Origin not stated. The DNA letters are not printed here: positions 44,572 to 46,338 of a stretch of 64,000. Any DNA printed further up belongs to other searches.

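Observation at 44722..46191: Sensor histidine kinase with a c-type heme attachment motif (CAPCH) in its extracytoplasmic loop, divergent from the giant-cytochrome operon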

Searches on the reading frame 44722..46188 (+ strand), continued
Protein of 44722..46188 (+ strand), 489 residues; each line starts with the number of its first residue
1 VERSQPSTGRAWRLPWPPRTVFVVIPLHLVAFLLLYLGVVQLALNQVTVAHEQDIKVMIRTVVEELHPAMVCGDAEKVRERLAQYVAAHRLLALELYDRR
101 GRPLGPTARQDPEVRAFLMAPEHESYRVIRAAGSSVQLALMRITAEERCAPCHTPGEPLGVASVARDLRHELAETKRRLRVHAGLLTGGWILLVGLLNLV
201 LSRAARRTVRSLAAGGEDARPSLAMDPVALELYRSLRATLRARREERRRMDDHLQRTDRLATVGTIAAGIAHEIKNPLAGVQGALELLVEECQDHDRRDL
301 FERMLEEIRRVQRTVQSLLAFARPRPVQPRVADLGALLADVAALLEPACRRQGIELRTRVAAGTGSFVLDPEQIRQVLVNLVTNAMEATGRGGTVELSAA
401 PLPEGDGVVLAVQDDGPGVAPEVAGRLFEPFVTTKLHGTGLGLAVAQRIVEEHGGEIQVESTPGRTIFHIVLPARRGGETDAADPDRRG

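Call 43: find_encoding_contigs(protein=P0083, flank=8000, max_places=1)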
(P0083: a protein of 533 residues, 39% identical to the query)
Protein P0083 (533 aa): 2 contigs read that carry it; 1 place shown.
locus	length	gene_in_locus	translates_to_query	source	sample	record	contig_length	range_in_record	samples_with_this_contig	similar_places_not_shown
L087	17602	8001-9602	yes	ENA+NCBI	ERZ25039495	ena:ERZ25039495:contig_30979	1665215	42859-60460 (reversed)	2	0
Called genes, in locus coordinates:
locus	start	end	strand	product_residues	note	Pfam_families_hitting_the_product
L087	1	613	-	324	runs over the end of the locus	PF00291:PALP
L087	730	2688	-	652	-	PF00069:Pkinase, PF07714:PK_Tyr_Ser-Thr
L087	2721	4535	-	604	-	PF20695:UbiD_N, PF01977:UbiD, PF20696:UbiD_C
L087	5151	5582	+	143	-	PF12706:Lactamase_B_2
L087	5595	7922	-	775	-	PF05140:ResB, PF01578:Cytochrom_C_asm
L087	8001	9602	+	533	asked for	PF00512:HisKA, PF02518:HATPase_c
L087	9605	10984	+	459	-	PF00072:Response_reg, PF00158:Sigma54_activat, PF14532:Sigma54_activ_2, PF07728:AAA_5, PF25601:AAA_lid_14, PF02954:HTH_8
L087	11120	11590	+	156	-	-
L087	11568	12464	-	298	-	PF13205:Big_5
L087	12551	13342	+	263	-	-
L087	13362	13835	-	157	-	PF04978:MST, PF07609:DUF1572, PF12867:DinB_2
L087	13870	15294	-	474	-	PF01551:Peptidase_M23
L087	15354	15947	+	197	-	PF12804:NTP_transf_3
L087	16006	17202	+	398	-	PF07690:MFS_1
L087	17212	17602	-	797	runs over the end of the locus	PF00676:E1_dh, PF02779:Transket_pyr, PF02780:Transketolase_C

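Call 44: find_encoding_contigs(protein=P0108, flank=8000, max_places=1)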
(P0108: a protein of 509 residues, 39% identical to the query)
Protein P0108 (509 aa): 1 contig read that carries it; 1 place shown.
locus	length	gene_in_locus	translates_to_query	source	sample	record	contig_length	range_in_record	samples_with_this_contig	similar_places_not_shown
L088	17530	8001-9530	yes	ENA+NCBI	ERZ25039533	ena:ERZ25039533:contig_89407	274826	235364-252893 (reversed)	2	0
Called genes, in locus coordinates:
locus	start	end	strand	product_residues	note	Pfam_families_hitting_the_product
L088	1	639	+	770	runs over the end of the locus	PF11854:MtrB_PioB, PF13505:OMP_b-brl (faint)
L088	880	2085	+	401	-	PF00575:S1 (weak), PF23459:S1_RRP5 (faint), PF00575:S1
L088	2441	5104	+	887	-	PF00069:Pkinase, PF07714:PK_Tyr_Ser-Thr, PF13424:TPR_12, PF13424:TPR_12, PF13424:TPR_12, PF24885:TPR_NPHP3, PF13424:TPR_12, PF13424:TPR_12, +18 more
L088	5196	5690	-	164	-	PF04023:FeoA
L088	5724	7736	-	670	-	PF01926:MMR_HSR1, PF02421:FeoB_N, PF07670:Gate, PF07664:FeoB_C, PF07670:Gate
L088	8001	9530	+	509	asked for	PF00512:HisKA, PF02518:HATPase_c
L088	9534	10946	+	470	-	PF00072:Response_reg, PF00158:Sigma54_activat, PF14532:Sigma54_activ_2, PF07728:AAA_5, PF25601:AAA_lid_14, PF02954:HTH_8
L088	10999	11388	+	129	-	-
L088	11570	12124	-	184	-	-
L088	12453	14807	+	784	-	PF14522:Cytochrome_C7 (faint), PF14537:Cytochrom_c3_2 (faint), PF22113:Mtrc-MtrF_II-IV_dom (weak)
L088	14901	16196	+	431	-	-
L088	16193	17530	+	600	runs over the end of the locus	-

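Call 50: search_protein_families(library=pfam, proteins=[L001:12806-13195:+, L003:12899-13282:+, L004:13494-13868:+, L086:10991-11383:+, L087:11120-11587:+, L088:10999-11385:+], max_evalue=10)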
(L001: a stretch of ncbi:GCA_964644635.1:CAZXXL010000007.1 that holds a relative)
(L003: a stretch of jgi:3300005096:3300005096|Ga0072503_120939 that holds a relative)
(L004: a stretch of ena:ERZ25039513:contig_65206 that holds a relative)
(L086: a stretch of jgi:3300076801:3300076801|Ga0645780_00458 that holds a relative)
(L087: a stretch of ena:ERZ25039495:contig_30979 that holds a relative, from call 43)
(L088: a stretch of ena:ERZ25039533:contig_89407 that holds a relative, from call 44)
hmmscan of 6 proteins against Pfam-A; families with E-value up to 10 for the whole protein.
L001:12806-13195:+ (130 aa): 0 families

L003:12899-13282:+ (128 aa): 0 families

L004:13494-13868:+ (125 aa): 3 families
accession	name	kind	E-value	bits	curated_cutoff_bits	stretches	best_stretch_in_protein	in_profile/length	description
PF00072.30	Response_reg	-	8.8e-22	77.8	30.2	1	4-112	1-109/111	Response regulator receiver domain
PF20161.5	VpsR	-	0.07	13.3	23.7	1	16-55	22-61/121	VpsR domain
PF06490.17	FleQ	-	0.078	13.8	22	1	4-110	2-100/108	Flagellar regulatory protein FleQ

L086:10991-11383:+ (131 aa): 0 families

L087:11120-11587:+ (156 aa): 1 family
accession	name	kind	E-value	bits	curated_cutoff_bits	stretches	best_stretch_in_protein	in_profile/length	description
PF21575.2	DsbA_N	-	0.1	13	27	1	109-130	7-28/61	DsbA, N-terminal domain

L088:10999-11385:+ (129 aa): 2 families
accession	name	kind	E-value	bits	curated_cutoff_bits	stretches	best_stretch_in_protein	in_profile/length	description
PF07057.17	TraI_C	-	0.019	15.2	27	1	23-58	110-145/154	DNA helicase TraI, C-terminal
PF20161.5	VpsR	-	0.11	12.6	23.7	1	22-57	30-65/121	VpsR domain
